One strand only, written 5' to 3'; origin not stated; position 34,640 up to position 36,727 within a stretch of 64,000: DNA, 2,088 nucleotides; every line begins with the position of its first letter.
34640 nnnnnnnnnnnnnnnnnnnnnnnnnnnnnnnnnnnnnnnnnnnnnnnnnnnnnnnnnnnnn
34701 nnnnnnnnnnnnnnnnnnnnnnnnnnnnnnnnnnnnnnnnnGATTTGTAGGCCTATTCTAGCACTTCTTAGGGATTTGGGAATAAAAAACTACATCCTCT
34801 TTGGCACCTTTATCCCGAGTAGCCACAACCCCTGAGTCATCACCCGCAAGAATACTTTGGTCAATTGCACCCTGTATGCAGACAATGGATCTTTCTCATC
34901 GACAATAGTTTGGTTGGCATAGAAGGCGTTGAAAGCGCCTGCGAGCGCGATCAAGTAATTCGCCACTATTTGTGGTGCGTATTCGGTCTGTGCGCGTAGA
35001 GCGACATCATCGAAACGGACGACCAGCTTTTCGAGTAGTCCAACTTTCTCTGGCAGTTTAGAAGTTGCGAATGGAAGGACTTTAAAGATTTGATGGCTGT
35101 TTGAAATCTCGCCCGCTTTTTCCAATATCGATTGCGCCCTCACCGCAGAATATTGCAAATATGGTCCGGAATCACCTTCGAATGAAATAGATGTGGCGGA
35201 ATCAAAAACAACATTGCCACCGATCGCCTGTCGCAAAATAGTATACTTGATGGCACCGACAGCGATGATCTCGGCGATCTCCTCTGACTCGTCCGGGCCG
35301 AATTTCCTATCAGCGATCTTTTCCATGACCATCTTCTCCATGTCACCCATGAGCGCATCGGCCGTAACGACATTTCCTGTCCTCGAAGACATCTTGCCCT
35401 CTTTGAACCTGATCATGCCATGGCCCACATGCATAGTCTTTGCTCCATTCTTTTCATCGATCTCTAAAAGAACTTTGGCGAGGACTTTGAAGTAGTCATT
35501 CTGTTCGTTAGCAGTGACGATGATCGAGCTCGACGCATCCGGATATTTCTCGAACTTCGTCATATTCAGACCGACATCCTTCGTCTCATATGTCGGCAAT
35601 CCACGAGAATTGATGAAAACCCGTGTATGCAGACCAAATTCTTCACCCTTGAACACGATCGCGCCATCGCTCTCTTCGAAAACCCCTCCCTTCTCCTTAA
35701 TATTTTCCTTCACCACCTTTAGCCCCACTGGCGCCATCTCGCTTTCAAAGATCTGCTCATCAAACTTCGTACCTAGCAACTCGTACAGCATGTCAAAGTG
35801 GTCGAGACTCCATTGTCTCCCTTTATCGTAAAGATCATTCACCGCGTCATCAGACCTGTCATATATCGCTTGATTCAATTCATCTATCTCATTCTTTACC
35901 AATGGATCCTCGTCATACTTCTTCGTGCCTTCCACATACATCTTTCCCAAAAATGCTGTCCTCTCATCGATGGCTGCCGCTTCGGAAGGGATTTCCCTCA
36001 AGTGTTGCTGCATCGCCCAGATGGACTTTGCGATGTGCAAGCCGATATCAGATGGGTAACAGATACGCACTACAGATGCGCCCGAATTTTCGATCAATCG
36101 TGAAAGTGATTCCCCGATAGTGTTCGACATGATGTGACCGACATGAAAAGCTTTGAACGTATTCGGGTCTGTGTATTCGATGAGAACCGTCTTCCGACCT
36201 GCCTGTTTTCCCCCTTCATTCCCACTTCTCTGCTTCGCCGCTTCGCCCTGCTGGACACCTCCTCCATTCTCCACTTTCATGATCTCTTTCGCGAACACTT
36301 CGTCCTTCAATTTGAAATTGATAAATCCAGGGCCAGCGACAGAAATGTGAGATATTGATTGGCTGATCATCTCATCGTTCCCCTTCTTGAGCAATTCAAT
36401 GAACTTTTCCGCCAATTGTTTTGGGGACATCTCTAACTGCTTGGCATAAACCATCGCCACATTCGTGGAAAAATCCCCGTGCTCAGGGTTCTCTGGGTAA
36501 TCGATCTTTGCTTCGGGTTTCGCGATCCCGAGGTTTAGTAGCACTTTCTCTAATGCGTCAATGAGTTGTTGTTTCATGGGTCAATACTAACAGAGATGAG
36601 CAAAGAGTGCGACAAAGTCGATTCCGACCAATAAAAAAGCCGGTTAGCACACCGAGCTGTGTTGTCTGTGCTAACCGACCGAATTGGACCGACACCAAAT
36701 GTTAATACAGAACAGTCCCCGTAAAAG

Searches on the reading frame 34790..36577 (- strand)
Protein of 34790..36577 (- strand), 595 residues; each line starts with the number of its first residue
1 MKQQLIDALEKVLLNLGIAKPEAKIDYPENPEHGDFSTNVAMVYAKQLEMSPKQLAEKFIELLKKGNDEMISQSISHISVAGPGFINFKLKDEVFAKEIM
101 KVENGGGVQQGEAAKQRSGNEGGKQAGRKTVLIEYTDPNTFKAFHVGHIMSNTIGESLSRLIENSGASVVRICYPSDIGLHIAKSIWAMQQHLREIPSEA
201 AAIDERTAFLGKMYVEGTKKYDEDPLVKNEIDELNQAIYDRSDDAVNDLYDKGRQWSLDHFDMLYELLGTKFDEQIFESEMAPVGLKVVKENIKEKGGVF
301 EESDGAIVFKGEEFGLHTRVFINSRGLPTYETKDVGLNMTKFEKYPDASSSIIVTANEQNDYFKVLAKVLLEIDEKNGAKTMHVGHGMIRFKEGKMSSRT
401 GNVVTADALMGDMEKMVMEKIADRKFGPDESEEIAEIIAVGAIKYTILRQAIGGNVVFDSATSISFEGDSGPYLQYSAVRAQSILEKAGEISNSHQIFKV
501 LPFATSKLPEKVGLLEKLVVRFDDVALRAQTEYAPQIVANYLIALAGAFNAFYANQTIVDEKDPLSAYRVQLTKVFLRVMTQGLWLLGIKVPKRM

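Call 13: search_protein_families(library=pfam, proteins=[window:34790-36577:-], max_evalue=0.00001)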
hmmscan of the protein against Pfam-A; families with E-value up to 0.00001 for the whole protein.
window:34790-36577:- (595 aa): 3 families
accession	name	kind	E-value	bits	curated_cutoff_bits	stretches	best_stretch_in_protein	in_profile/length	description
PF00750.26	tRNA-synt_1d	-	1.1e-34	120.4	23.3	1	123-458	14-347/349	tRNA synthetases class I (R), catalytic domain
PF05746.21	DALR_1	-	2.7e-23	82.7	22.3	1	474-595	1-117/117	DALR anticodon binding domain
PF03485.21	Arg_tRNA_synt_N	-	9.3e-21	74.7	21.5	1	2-90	4-85/85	Arginyl tRNA synthetase N terminal domain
